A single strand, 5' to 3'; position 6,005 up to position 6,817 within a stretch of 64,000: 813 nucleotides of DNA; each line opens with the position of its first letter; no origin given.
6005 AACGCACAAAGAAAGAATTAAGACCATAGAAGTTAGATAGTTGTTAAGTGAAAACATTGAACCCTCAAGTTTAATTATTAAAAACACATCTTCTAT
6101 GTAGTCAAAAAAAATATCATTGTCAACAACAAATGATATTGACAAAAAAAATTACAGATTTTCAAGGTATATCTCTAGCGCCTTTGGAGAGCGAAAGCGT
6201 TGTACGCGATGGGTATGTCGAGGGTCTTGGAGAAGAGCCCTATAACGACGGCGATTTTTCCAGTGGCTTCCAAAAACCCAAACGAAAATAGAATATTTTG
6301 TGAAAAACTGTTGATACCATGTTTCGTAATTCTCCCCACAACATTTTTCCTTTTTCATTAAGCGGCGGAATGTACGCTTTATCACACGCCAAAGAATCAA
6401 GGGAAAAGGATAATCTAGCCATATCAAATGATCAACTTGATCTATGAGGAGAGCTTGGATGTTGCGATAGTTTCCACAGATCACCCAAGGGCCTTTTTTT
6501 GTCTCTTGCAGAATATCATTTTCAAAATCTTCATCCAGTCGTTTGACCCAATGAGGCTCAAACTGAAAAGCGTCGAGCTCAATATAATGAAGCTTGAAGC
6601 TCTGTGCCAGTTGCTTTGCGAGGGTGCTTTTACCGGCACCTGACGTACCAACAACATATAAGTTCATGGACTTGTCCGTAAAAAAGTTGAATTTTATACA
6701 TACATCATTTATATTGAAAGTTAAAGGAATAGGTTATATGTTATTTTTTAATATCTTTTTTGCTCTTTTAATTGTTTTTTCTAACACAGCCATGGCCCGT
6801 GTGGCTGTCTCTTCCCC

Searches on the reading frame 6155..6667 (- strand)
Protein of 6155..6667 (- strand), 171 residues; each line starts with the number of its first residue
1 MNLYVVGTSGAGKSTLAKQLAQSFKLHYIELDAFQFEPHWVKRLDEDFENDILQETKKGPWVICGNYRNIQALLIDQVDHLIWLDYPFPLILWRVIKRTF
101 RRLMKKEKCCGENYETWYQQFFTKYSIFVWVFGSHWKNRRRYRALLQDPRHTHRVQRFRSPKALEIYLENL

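Call 35: search_protein_families(library=pfam, proteins=[window:6155-6667:-], max_evalue=0.001)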
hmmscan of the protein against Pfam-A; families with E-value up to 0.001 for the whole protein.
window:6155-6667:- (171 aa): 8 families
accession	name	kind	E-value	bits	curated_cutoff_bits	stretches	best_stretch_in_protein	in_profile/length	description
PF00004.35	AAA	-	1.2e-06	29.5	21.2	1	4-81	2-69/131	ATPase family associated with various cellular activities (AAA)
PF01202.28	SKI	-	4.4e-06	27.3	22.1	1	10-47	2-38/159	Shikimate kinase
PF13238.12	AAA_18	-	4.3e-05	24.4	29.4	1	5-58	3-56/128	AAA domain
PF13401.12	AAA_22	-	8.6e-05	23.3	27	1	3-58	8-64/130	AAA domain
PF13671.12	AAA_33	-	0.00016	22.4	27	1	4-51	3-44/143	AAA domain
PF13173.12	AAA_14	-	0.00025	21.5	27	1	3-81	5-74/129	AAA domain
PF13191.12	AAA_16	-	0.00042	21.3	32.6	1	2-55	26-85/167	AAA ATPase domain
PF13207.12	AAA_17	-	0.00073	20.3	27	0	6-30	1-25/136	AAA domain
